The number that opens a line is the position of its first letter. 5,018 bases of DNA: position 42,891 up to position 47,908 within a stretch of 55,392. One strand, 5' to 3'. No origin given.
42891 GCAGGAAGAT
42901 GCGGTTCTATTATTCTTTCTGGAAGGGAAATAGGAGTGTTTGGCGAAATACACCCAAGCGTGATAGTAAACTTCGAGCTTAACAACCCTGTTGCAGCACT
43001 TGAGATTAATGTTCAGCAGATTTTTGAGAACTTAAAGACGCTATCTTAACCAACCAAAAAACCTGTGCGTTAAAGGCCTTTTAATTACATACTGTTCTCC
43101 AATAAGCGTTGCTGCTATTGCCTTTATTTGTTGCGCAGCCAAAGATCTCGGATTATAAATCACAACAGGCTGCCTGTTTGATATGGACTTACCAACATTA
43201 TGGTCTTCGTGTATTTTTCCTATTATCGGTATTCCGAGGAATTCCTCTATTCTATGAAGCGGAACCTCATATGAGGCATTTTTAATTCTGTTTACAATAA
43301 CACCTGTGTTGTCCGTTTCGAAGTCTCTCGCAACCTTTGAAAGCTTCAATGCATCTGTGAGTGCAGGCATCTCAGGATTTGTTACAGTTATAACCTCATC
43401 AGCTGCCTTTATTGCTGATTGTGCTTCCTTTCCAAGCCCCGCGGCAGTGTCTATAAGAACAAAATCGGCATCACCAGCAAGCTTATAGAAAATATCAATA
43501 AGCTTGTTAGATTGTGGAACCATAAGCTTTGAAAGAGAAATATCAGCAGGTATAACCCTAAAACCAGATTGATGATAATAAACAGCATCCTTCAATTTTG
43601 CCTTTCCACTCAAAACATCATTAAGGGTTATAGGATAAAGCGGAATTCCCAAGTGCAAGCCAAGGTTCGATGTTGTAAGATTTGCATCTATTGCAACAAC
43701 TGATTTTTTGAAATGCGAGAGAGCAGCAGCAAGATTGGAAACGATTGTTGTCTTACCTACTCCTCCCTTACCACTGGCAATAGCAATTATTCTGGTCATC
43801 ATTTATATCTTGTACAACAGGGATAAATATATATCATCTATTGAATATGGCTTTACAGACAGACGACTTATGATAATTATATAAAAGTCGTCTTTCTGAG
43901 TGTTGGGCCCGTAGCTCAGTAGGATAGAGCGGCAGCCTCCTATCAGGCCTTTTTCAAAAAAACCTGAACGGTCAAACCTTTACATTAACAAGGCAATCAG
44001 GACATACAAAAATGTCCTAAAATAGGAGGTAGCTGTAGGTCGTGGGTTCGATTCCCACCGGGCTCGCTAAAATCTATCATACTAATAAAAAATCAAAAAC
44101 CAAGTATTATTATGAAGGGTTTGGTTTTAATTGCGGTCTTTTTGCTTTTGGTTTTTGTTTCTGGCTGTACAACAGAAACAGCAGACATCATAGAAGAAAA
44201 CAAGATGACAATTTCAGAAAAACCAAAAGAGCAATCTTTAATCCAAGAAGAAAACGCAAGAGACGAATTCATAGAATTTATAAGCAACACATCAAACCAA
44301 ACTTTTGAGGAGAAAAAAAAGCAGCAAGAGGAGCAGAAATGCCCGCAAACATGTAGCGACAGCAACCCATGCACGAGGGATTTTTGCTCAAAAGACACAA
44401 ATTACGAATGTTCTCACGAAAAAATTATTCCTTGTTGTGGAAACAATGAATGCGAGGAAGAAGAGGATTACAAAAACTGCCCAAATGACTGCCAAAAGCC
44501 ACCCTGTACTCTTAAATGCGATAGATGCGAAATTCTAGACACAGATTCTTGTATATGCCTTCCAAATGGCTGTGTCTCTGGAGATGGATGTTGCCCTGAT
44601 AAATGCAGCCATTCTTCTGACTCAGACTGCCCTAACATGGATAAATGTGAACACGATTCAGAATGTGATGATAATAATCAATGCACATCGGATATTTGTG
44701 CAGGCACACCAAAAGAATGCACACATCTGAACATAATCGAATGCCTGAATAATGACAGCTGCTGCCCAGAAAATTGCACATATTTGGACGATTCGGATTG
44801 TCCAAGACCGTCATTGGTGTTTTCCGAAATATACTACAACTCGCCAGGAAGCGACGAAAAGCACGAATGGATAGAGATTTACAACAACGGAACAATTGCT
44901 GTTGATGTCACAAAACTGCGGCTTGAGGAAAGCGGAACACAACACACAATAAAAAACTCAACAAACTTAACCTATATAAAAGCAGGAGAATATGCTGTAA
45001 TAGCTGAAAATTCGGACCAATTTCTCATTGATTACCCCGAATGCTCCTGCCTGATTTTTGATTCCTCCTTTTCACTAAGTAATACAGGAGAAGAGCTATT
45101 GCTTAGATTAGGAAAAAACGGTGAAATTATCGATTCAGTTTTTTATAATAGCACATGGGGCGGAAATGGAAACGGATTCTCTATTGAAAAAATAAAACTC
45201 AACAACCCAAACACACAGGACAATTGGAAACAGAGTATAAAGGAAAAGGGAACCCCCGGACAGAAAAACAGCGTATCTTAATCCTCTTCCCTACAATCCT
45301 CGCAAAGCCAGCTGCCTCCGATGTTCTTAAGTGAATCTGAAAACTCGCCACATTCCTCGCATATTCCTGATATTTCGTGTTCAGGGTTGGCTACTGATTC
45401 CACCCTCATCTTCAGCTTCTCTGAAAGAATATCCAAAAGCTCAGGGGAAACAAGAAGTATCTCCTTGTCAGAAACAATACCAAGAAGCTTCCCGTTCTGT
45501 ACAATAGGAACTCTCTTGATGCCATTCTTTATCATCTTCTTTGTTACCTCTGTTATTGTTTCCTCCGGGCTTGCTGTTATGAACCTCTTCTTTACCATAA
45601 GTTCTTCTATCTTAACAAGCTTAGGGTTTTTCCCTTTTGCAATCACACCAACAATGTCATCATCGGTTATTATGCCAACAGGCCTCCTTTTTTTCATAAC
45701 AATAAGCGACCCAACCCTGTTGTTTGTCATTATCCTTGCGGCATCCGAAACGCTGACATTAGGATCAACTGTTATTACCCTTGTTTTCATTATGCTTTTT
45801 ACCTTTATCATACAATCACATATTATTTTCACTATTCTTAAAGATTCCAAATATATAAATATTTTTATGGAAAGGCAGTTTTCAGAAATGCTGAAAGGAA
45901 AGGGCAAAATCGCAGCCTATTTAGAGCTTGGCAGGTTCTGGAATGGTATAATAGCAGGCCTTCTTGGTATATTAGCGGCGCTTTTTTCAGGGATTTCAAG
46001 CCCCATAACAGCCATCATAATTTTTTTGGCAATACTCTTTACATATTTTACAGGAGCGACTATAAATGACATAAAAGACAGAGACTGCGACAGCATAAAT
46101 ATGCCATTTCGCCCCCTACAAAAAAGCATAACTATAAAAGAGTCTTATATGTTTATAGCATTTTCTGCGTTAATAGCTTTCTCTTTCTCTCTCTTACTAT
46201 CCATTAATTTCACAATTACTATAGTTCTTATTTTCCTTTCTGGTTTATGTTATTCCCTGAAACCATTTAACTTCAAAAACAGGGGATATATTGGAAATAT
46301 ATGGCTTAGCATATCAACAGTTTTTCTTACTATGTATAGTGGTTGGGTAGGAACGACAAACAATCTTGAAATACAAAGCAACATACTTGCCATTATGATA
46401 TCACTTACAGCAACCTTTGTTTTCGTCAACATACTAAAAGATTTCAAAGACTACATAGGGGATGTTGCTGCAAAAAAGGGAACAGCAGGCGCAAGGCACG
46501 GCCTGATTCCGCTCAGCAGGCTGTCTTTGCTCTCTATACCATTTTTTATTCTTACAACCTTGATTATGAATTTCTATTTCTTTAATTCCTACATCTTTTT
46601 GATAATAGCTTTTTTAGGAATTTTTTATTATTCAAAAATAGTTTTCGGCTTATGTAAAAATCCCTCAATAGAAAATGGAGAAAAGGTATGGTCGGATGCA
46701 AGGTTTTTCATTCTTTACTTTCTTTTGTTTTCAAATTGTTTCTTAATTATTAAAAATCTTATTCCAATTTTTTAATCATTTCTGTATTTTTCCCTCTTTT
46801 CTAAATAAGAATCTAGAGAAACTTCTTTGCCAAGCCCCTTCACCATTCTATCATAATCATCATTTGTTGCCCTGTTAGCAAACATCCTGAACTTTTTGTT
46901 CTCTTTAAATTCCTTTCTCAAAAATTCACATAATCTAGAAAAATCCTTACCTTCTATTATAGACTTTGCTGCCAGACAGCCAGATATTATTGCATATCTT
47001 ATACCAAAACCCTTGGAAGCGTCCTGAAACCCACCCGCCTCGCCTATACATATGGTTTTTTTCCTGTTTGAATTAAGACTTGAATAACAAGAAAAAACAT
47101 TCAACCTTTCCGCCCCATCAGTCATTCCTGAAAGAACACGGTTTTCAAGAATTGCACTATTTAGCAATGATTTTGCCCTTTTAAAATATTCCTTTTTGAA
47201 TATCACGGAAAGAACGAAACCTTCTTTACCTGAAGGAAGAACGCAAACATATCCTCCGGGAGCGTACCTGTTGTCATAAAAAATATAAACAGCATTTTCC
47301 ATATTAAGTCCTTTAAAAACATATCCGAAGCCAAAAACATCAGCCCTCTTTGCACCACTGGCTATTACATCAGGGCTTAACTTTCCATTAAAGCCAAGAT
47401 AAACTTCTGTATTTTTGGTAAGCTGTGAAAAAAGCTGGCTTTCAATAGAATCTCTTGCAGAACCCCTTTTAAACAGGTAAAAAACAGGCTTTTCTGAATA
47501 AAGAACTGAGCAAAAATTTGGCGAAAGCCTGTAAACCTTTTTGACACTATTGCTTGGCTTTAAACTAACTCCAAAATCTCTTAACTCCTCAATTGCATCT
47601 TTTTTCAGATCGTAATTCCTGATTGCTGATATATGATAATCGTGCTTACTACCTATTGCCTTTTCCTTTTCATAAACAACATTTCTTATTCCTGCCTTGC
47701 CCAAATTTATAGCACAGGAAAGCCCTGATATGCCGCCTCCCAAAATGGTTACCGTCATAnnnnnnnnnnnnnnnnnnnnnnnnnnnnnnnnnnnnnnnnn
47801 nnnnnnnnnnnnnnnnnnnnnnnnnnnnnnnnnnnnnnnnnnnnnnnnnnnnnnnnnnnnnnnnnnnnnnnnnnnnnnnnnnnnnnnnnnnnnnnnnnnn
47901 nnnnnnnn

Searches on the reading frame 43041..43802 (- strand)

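Call 64: search_protein_families(library=pfam, proteins=[window:43041-43802:-], max_evalue=0.001)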
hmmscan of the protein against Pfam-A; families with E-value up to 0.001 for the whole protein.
window:43041-43802:- (253 aa): 10 families
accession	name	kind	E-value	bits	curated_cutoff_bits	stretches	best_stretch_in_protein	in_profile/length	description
PF01656.29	CbiA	-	1.9e-20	73.6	25.4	1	6-213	1-125/125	CobQ/CobB/MinD/ParA nucleotide binding domain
PF13614.12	AAA_31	-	6.5e-20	72.2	27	1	3-160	1-166/177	AAA domain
PF10609.15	ParA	-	1.8e-17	64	27.1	1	3-233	3-245/246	NUBPL iron-transfer P-loop NTPase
PF06564.18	CBP_BcsQ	-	5.1e-16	59.3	21.3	1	5-231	3-231/234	Cellulose biosynthesis protein BcsQ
PF00142.24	Fer4_NifH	-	1.6e-10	41.4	25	1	132-246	139-258/271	4Fe-4S iron sulfur cluster binding proteins, NifH/frxC family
PF13500.12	AAA_26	-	1.3e-06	28.9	27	1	102-204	92-195/198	AAA domain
PF02374.21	ArsA_ATPase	-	1.3e-06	28.3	24.3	1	8-38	5-35/305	Anion-transporting ATPase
PF09140.17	MipZ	-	2.1e-06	27.7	20.7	0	5-42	2-39/262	ATPase MipZ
PF00448.28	SRP54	-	0.0003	20.9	22.7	0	10-37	7-34/196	SRP54-type protein, GTPase domain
PF16575.11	CLP1_P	-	0.00076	19.8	26.6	1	11-172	1-159/188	mRNA cleavage and polyadenylation factor CLP1 P-loop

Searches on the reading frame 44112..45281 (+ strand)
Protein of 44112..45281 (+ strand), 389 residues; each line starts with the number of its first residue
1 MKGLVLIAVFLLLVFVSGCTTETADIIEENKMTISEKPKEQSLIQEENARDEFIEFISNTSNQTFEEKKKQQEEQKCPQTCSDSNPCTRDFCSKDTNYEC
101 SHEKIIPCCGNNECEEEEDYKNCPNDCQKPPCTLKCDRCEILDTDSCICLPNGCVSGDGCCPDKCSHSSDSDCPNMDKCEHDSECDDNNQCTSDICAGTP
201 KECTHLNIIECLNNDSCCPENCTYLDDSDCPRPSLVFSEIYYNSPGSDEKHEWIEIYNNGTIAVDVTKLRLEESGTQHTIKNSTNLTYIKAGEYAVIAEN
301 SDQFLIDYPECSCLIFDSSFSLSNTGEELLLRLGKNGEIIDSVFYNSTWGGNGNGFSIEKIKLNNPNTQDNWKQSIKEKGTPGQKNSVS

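Call 64: search_protein_families(library=pfam, proteins=[window:44112-45281:+], max_evalue=0.001)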
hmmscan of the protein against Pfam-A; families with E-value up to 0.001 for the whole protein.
window:44112-45281:+ (389 aa): 1 family
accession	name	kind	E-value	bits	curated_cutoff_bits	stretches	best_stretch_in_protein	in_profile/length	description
PF00932.25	LTD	-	4.1e-15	56.5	34.3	1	233-346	6-108/109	Lamin Tail Domain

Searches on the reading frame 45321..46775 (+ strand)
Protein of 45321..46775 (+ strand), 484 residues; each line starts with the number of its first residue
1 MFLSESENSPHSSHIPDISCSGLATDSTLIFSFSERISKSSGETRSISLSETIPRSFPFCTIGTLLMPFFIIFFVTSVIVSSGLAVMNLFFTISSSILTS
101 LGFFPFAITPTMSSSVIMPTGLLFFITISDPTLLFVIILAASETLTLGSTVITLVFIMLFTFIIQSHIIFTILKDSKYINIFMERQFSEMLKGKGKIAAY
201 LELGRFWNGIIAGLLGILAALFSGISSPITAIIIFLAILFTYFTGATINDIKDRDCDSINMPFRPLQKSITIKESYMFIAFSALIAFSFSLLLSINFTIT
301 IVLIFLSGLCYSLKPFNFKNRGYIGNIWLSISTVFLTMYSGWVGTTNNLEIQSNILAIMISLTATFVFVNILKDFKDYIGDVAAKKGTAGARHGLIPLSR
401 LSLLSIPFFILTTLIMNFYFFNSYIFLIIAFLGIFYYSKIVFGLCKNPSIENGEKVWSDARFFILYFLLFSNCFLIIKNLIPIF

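Call 65: search_protein_families(library=pfam, proteins=[window:45321-46775:+], max_evalue=0.001)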
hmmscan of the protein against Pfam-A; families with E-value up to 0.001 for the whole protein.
window:45321-46775:+ (484 aa): 1 family
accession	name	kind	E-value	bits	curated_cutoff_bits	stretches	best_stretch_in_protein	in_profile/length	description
PF01040.23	UbiA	-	3.6e-20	72.8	34.2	1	213-440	5-229/250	UbiA prenyltransferase family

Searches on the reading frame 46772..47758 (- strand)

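Call 65: search_protein_families(library=pfam, proteins=[window:46772-47758:-], max_evalue=0.001)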
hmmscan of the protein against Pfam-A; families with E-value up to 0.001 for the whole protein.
window:46772-47758:- (328 aa): 5 families
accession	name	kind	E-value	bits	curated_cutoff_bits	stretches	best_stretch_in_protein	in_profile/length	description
PF13450.12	NAD_binding_8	-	7.1e-06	26.7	21.9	1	5-36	1-32/68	NAD(P)-binding Rossmann-like domain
PF01266.30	DAO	-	3.8e-05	23.8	27.9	1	3-37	2-36/353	FAD dependent oxidoreductase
PF03486.20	HI0933_like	-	7.9e-05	22.7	50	1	2-38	2-38/244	HI0933-like protein Rossmann domain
PF01946.23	Thi4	-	0.0002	21.1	26.2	1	2-75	19-93/235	Thi4 family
PF00890.30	FAD_binding_2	-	0.00054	19.7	20.4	1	3-38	2-37/414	FAD binding domain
